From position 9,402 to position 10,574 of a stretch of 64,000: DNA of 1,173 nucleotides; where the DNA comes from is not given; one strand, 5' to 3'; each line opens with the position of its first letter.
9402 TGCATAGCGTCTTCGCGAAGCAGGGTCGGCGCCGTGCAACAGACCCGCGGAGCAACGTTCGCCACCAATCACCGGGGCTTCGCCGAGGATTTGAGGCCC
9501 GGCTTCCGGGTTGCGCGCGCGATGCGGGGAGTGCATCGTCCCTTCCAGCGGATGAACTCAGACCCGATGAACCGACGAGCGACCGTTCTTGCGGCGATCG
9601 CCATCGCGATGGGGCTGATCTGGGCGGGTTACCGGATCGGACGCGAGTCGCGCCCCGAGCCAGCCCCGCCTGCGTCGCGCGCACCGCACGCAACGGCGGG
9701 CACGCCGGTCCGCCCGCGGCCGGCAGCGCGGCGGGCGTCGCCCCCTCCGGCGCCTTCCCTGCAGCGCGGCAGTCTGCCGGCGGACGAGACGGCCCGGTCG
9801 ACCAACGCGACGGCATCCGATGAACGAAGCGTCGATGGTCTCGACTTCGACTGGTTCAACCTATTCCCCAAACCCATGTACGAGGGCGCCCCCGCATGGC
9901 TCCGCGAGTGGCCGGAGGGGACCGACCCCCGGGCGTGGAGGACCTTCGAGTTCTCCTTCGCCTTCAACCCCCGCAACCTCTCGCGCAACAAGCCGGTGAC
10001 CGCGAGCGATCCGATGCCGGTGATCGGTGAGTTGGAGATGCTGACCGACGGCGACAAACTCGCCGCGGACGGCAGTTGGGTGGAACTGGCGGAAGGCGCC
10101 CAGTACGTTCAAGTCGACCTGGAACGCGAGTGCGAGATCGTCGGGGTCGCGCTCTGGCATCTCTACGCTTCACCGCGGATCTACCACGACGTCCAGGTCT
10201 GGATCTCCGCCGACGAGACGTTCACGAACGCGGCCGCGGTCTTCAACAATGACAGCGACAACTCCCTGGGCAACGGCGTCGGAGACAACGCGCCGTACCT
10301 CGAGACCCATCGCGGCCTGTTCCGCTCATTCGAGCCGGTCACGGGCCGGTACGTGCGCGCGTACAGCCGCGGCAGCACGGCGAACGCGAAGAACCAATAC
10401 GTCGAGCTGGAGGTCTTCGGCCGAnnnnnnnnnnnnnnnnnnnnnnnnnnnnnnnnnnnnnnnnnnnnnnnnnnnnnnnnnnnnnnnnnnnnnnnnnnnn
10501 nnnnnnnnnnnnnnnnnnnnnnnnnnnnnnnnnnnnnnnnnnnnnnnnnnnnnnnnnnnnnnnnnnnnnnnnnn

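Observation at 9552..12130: Membrane-anchored discoidin-domain protein translationally coupled to a tandem kinase/pseudokinase-like protein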

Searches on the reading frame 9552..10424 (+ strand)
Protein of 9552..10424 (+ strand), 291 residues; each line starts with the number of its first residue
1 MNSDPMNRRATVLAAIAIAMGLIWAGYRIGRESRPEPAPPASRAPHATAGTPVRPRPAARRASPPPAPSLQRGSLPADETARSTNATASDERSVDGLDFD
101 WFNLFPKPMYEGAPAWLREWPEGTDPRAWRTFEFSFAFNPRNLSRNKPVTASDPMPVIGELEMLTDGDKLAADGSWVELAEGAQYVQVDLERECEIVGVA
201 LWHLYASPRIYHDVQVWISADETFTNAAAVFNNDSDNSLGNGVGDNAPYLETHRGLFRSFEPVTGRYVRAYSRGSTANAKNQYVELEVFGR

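Call 4: search_protein_families(library=pfam, proteins=[window:9552-10424:+], max_evalue=1)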
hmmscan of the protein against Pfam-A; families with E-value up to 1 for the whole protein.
window:9552-10424:+ (291 aa): 2 families
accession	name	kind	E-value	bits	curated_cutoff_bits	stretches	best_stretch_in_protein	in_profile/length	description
PF00754.31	F5_F8_type_C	-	7.7e-05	23.3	28.2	1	160-278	13-119/127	F5/8 type C domain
PF22633.2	F5_F8_type_C_2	-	0.00017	22.5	27.8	1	165-235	3-73/91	NedA-like, galactose-binding domain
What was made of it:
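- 9858..10424 (+): Conserved discoidin (F5/8 type C, NedA-like galactose-binding) domain region. Pfam hits at residues 160-278 of the 291-aa form (call 4).
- On Discoidin / F5_F8_type_C domain proteins (gene A): The window protein scores 23.3 bits, below the 28.2 cutoff (call 4).
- Checked: Pfam F5_F8_type_C scores E 7.7e-5, which is 23.3 bits and below the 28.2 cutoff (call 4).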

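Call 5: search_protein_families(library=ncbifam, proteins=[window:9552-10424:+], max_evalue=1)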
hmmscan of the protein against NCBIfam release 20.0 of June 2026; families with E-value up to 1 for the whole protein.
window:9552-10424:+ (291 aa): 0 families

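Call 21: find_homologous_proteins(query=window:9552-10424:+)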
Query window:9552-10424:+ (291 aa): 162 proteins with E <= 0.001 among 2891 candidates; the best 120 are listed.
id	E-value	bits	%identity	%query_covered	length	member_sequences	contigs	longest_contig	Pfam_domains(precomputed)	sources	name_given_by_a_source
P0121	5.1e-142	491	73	98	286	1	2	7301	-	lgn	-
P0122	6.0e-114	398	94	63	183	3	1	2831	-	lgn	-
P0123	2.4e-86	308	54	52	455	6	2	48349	PF00754.32,PF22633.4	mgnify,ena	mgnify:CR=1 FL=1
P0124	1.4e-57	213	43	97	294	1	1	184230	-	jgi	jgi:hypothetical protein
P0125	3.9e-55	205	52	64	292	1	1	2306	-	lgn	-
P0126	9.3e-47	178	50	64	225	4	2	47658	PF22633.4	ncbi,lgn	-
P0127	7.5e-46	175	49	64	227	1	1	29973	PF00754.32,PF22633.4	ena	-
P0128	1.0e-45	174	49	64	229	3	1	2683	PF22633.4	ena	-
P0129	4.9e-45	172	48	64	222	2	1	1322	PF22633.4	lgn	-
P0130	2.8e-44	170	44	72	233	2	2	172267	PF00754.32,PF22633.4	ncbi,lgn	-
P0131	4.0e-44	169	47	64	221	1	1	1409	PF22633.4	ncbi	-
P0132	4.5e-44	169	49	64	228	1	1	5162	PF22633.4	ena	-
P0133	5.7e-44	169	47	64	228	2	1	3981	PF22633.4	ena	-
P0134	1.8e-43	167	45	65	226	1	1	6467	-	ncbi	-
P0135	4.8e-43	166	47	64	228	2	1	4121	-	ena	-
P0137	6.7e-43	165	47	64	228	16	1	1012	PF22633.4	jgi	-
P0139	3.0e-42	163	47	64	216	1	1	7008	PF22633.4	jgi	-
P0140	3.2e-42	163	47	64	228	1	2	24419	PF22633.4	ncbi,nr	ncbi:MAG: discoidin domain-containing protein [candidate division KSB1 bacterium]|nr:discoidin domai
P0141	3.6e-42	163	47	64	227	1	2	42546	PF22633.4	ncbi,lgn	-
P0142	3.8e-42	163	47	64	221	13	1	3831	PF22633.4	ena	-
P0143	4.1e-42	163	45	71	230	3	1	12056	PF22633.4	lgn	-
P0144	4.2e-42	162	47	64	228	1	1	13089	PF22633.4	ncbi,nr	ncbi:MAG: discoidin domain-containing protein [candidate division KSB1 bacterium]|nr:discoidin domai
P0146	8.7e-42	161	46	64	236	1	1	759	PF00754.32,PF22633.4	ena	-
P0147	1.2e-41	161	45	64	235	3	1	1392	PF00754.32,PF22633.4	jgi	jgi:hypothetical protein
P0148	1.2e-41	161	43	71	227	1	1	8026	PF22633.4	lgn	-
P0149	1.4e-41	161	46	64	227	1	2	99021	PF22633.4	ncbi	-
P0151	2.5e-41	160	44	64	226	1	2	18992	PF00754.32,PF22633.4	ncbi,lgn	-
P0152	5.1e-41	159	46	64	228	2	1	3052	PF00754.32,PF22633.4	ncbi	-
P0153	5.3e-41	159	42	65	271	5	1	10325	PF00754.32,PF22633.4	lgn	-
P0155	6.9e-41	159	46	64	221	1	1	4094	PF22633.4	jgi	-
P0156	1.1e-40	158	45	65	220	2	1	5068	PF00754.32,PF22633.4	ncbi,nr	ncbi:MAG: discoidin domain-containing protein [Calditrichaeota bacterium]|nr:MAG: discoidin domain-c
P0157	1.1e-40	158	43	64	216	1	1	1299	PF22633.4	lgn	-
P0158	1.8e-40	157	43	64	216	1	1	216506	PF00754.32,PF22633.4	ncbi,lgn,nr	ncbi:MAG: hypothetical protein HZA93_13950 [Verrucomicrobia bacterium]|nr:hypothetical protein [Verr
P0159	1.9e-40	157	45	64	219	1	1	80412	PF22633.4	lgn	-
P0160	2.8e-40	156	44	64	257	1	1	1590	PF22633.4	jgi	jgi:hypothetical protein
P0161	9.6e-40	155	45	64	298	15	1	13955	PF00754.32,PF22633.4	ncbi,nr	ncbi:MAG: hypothetical protein GWQ08_05195 [Verrucomicrobiaceae bacterium]|nr:hypothetical protein [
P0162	1.0e-39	155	45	65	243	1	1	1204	PF22633.4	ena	-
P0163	1.6e-39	154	36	96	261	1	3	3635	PF00754.32,PF22633.4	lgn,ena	-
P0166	2.3e-39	153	43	64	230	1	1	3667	PF00754.32,PF22633.4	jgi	jgi:hypothetical protein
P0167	2.9e-39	153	43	64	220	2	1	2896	PF22633.4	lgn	-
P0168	4.3e-39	153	38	79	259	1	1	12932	PF00754.32,PF22633.4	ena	-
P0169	8.3e-39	152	44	64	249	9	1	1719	PF00754.32,PF22633.4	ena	-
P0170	1.6e-38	151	45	64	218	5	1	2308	PF22633.4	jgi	-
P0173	5.3e-38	149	41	73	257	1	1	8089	PF00754.32,PF22633.4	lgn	-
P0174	6.9e-38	149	42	65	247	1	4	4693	PF00754.32,PF22633.4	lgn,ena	-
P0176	8.7e-38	148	51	51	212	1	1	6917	PF00754.32,PF22633.4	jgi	jgi:hypothetical protein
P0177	9.0e-38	148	45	64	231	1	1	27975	PF00754.32,PF22633.4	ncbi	-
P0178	1.0e-37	148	43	64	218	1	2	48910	PF22633.4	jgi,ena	jgi:hypothetical protein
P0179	1.1e-37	148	44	64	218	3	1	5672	PF00754.32,PF22633.4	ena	-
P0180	1.7e-37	147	42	65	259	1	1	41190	PF00754.32,PF22633.4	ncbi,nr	ncbi:MAG: discoidin domain-containing protein [Planctomycetaceae bacterium]|nr:discoidin domain-cont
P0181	1.8e-37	147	41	71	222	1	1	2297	PF22633.4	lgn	-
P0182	2.2e-37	147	37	80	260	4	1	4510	PF00754.32,PF22633.4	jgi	jgi:hypothetical protein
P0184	3.5e-37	146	44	64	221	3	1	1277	PF00754.32,PF22633.4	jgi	-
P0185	4.9e-37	146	43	64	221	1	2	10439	PF22633.4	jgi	jgi:hypothetical protein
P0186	5.2e-37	146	50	51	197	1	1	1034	PF00754.32,PF22633.4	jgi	jgi:hypothetical protein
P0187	5.5e-37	146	44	64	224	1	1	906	PF00754.32,PF22633.4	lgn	-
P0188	6.0e-37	146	44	64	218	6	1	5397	PF00754.32,PF22633.4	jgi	jgi:hypothetical protein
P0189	6.2e-37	146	42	65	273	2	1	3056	PF00754.32,PF22633.4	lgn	-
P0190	7.5e-37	145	43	64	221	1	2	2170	PF00754.32,PF22633.4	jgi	-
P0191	7.8e-37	145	43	64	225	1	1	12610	PF00754.32,PF22633.4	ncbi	-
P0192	8.0e-37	145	44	64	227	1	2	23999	PF00754.32,PF22633.4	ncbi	-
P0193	9.3e-37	145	38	80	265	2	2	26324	PF00754.32,PF22633.4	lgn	-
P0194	9.5e-37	145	43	64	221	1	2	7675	PF00754.32,PF22633.4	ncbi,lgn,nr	ncbi:MAG TPA: hypothetical protein VLN08_04225 [Vicinamibacterales bacterium]|nr:hypothetical protei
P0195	9.5e-37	145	43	64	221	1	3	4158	PF00754.32,PF22633.4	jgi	-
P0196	9.5e-37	145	43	64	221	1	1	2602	PF00754.32,PF22633.4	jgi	jgi:hypothetical protein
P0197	1.0e-36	145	42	64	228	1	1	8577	PF00754.32,PF22633.4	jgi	jgi:hypothetical protein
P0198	1.0e-36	145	41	64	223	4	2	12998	PF00754.32,PF22633.4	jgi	-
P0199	1.2e-36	145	44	61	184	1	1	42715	PF00754.32,PF22633.4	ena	-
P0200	1.3e-36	144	43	64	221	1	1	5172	PF00754.32,PF22633.4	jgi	-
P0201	1.4e-36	144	45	64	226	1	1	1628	PF00754.32,PF22633.4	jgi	jgi:hypothetical protein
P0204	1.9e-36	144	42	64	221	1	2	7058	PF22633.4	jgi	-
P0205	2.2e-36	144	40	71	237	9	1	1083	PF00754.32,PF22633.4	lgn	-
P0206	2.3e-36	144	42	64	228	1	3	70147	PF00754.32,PF22633.4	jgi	jgi:hypothetical protein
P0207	2.5e-36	144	42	64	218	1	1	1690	PF00754.32,PF22633.4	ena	-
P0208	2.6e-36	143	42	64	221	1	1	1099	PF22633.4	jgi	-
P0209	2.7e-36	143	42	64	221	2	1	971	PF00754.32,PF22633.4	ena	-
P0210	3.1e-36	143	43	64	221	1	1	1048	PF00754.32,PF22633.4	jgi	jgi:hypothetical protein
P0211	3.5e-36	143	43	64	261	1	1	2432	PF00754.32,PF22633.4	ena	-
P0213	4.6e-36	143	48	51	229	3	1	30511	PF22633.4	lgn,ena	-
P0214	5.8e-36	142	43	64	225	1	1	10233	PF00754.32,PF22633.4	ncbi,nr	ncbi:MAG TPA: discoidin domain-containing protein [Terriglobales bacterium]|nr:discoidin domain-cont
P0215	6.0e-36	142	43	64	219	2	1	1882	PF00754.32,PF22633.4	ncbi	-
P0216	6.4e-36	142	47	51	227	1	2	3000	PF00754.32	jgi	jgi:hypothetical protein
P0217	6.6e-36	142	42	64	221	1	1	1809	PF00754.32,PF22633.4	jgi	-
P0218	6.7e-36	142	42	64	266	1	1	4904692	PF00754.32,PF22633.4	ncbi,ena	-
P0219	7.8e-36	142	42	64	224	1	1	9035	PF00754.32,PF22633.4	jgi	jgi:hypothetical protein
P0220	9.5e-36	142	43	64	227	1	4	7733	PF00754.32,PF22633.4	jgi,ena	-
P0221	9.6e-36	142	43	64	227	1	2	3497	PF00754.32,PF22633.4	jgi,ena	-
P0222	1.1e-35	141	44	64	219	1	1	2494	PF00754.32,PF22633.4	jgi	jgi:hypothetical protein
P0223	1.1e-35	141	50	51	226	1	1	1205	PF00754.32,PF22633.4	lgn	-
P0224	1.2e-35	141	43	64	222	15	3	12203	PF00754.32,PF22633.4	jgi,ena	jgi:hypothetical protein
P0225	1.2e-35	141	41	69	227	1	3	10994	PF00754.32,PF22633.4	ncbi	-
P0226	1.3e-35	141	43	64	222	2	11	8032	PF00754.32,PF22633.4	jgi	jgi:hypothetical protein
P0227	1.3e-35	141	43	64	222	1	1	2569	PF00754.32,PF22633.4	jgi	jgi:hypothetical protein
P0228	1.3e-35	141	41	69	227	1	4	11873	PF00754.32,PF22633.4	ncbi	-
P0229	1.4e-35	141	42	64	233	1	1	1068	PF00754.32,PF22633.4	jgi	jgi:hypothetical protein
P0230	1.4e-35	141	42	64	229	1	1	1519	PF00754.32,PF22633.4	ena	-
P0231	1.6e-35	141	44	63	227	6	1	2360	PF00754.32,PF22633.4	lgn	-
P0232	2.0e-35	141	42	64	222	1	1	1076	PF00754.32,PF22633.4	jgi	jgi:hypothetical protein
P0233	2.1e-35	141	43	64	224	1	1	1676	PF00754.32,PF22633.4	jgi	jgi:hypothetical protein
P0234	2.2e-35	140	42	64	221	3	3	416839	PF22633.4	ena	-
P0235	2.5e-35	140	44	64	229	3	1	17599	PF22633.4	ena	-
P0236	2.7e-35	140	34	94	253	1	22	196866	PF00754.32,PF22633.4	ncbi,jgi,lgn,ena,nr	ncbi:MAG TPA: discoidin domain-containing protein [Anaerohalosphaeraceae bacterium]|nr:discoidin dom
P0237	3.2e-35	140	41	64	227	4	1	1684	PF00754.32,PF22633.4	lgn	-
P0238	3.9e-35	140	41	64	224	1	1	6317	PF00754.32,PF22633.4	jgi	jgi:hypothetical protein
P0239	4.4e-35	139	43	64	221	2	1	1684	PF22633.4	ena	-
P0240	4.6e-35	139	43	64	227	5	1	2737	PF00754.32,PF22633.4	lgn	-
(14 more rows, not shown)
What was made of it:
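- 9552..10427 (+): Gene A: exported discoidin-domain protein. It is 291 aa from the ATG at 9552, and more probably 286 aa from the conserved ATG at 9567. 162 homologues, many carrying PF00754/PF22633 (call 21).
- Checked: Homologues at 40-54% identity carry PF00754/PF22633 (call 21).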

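Call 24: find_encoding_contigs(protein=P0121, flank=8000, max_places=2)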
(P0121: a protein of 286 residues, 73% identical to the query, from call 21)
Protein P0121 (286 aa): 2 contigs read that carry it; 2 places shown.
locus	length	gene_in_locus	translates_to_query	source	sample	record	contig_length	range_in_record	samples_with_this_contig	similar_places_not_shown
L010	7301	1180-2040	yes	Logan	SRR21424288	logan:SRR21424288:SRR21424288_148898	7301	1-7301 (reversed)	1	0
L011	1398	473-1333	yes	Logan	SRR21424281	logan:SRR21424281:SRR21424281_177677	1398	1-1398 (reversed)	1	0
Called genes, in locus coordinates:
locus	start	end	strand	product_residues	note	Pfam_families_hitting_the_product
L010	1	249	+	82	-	?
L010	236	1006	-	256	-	PF10503:Esterase_PHB (faint), PF00756:Esterase (faint), PF00561:Abhydrolase_1 (faint), PF01738:DLH, PF02230:Abhydrolase_2, PF00326:Peptidase_S9 (weak), PF12146:Hydrolase_4 (weak), PF00326:Peptidase_S9, +1 more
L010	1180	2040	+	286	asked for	-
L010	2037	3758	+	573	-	-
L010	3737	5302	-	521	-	-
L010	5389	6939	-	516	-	-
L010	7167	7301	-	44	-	?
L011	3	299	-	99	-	?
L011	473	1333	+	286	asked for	-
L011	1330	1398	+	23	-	?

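Call 67: find_encoding_contigs(protein=P0124, flank=8000, max_places=2)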
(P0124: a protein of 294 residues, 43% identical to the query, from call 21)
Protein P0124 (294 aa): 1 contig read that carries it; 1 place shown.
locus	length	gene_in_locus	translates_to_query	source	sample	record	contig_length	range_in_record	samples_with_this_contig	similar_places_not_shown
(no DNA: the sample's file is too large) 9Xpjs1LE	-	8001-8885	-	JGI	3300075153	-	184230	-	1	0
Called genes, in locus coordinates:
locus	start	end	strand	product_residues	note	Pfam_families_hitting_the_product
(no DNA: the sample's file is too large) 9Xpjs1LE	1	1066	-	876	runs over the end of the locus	PF08305:NPCBM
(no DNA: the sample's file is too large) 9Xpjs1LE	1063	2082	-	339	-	PF00532:Peripla_BP_1, PF13407:Peripla_BP_4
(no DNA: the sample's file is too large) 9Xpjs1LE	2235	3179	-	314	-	PF02653:BPD_transp_2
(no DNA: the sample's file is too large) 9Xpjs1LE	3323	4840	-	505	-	PF00005:ABC_tran, PF13304:AAA_21 (faint), PF00005:ABC_tran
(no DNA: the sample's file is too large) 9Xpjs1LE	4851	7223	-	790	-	PF02638:GHL10, PF13200:DUF4015 (weak)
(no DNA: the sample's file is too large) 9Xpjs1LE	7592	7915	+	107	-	-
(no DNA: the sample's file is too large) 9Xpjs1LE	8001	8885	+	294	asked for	-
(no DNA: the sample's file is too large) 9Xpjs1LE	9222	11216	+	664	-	PF03629:SASA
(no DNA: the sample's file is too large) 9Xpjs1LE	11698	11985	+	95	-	PF00076:RRM_1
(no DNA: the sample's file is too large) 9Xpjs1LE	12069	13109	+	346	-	PF00487:FA_desaturase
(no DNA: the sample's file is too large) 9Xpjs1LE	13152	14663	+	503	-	-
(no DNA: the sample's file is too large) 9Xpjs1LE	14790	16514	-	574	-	PF00515:TPR_1 (faint), PF07719:TPR_2 (faint), PF13181:TPR_8 (faint), PF13431:TPR_17 (faint), PF13414:TPR_11 (weak), PF13424:TPR_12 (weak), PF13432:TPR_16, PF14559:TPR_19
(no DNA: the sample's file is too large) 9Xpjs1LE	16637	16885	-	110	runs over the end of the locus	PF07963:N_methyl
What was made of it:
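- Discoidin relatives sit in glycan-degradation contexts without the kinase (call 67).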

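Call 72: search_protein_families(library=padloc, proteins=[window:9567-10424:+], max_evalue=1)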
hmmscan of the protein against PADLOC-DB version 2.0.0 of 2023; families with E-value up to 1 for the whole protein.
window:9567-10424:+ (286 aa): 0 families
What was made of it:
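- On Anti-phage defence or phage-borne kinase: No PADLOC hit (call 72).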
